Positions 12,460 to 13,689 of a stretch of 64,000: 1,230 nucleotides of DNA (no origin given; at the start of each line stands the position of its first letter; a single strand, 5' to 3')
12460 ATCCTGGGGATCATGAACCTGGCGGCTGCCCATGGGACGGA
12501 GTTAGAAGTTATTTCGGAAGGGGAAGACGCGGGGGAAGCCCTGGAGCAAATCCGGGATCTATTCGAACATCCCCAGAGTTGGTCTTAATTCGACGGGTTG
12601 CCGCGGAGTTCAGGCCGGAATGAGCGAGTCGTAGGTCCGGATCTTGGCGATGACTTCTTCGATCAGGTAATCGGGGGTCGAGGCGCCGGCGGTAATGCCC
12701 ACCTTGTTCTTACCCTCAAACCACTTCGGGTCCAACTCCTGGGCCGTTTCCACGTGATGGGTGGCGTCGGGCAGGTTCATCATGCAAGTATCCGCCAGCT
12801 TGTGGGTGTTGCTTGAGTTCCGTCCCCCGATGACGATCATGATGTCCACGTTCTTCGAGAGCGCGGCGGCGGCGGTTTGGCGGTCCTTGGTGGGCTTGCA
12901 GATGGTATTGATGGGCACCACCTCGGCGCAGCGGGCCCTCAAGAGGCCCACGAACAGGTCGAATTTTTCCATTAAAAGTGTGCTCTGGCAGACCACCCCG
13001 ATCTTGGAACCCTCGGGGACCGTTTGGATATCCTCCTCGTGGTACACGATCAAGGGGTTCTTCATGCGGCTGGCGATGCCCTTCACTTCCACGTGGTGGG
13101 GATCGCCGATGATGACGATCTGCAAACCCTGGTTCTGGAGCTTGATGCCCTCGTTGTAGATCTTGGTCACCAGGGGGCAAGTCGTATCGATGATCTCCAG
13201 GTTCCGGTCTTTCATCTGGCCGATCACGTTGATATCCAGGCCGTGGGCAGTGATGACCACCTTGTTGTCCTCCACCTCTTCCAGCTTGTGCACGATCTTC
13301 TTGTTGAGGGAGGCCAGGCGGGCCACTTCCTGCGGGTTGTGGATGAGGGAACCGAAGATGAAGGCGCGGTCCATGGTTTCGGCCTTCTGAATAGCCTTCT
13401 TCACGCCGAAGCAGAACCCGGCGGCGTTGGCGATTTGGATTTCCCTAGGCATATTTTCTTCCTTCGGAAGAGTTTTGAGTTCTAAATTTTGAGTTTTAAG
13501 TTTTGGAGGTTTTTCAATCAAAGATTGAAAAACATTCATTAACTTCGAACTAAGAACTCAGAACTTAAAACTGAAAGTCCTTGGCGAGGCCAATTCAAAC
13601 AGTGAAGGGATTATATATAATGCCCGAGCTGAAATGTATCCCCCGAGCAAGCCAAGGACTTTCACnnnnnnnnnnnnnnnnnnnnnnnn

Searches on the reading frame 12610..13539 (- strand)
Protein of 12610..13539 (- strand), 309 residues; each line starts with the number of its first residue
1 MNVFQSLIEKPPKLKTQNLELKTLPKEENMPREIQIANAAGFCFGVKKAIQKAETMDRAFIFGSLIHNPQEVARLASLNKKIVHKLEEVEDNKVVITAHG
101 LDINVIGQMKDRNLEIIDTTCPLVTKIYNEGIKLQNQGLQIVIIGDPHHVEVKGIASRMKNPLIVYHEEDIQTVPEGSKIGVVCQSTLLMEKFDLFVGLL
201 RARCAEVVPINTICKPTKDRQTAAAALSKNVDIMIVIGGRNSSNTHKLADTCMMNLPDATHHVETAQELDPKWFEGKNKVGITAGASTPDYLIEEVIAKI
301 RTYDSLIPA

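Call 55: search_protein_families(library=pfam, proteins=[window:12610-13539:-], max_evalue=0.0001)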
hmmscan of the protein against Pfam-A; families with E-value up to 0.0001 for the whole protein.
window:12610-13539:- (309 aa): 1 family
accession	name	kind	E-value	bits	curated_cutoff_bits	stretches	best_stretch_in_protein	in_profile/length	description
PF02401.23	LYTB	-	5e-83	278.9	24.5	1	34-300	1-266/267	LytB protein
